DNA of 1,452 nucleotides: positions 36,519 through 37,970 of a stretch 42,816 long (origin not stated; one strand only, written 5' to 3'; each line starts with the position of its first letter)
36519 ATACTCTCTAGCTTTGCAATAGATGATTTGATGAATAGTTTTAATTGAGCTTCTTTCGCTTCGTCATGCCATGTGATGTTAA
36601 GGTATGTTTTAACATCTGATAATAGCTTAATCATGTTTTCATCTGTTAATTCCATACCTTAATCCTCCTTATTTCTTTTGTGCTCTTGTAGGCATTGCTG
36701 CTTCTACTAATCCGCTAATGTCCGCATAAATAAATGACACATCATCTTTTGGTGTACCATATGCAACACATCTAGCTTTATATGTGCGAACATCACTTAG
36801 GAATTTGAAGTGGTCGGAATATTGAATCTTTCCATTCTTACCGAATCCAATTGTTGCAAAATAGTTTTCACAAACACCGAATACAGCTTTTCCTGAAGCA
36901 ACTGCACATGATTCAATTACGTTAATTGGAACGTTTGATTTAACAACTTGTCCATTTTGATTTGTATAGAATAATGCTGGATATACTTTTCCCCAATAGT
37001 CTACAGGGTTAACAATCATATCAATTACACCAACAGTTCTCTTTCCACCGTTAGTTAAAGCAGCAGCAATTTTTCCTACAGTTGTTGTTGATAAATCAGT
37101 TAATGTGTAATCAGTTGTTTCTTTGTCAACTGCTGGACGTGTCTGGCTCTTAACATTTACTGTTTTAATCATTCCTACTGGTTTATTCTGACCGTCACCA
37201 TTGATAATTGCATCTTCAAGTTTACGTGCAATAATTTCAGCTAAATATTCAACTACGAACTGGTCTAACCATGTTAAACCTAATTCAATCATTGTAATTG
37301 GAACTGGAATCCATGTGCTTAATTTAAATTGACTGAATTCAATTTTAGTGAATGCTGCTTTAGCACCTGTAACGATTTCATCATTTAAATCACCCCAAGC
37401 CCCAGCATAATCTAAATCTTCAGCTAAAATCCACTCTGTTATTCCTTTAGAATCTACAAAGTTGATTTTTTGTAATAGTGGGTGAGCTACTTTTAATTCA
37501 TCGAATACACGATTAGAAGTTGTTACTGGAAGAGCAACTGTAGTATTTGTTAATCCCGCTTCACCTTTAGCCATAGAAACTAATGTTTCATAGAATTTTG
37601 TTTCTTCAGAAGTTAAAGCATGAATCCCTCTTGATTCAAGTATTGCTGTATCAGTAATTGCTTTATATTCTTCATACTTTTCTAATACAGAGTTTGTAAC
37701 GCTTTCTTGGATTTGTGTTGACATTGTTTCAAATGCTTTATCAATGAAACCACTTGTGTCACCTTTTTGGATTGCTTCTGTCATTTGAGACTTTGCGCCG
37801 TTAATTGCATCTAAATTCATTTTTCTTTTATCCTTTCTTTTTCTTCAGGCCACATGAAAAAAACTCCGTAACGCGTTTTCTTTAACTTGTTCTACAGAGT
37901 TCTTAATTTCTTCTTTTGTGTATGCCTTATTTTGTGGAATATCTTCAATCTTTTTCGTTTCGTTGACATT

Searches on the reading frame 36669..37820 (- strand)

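Call 81: search_protein_families(library=pfam, proteins=[window:36669-37820:-], max_evalue=0.001)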
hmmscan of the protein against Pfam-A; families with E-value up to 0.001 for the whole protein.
window:36669-37820:- (383 aa): 1 family
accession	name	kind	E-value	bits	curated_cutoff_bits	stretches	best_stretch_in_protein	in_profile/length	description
PF05065.19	Phage_capsid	-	3.5e-14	53.3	24.2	1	95-244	3-152/280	Phage capsid family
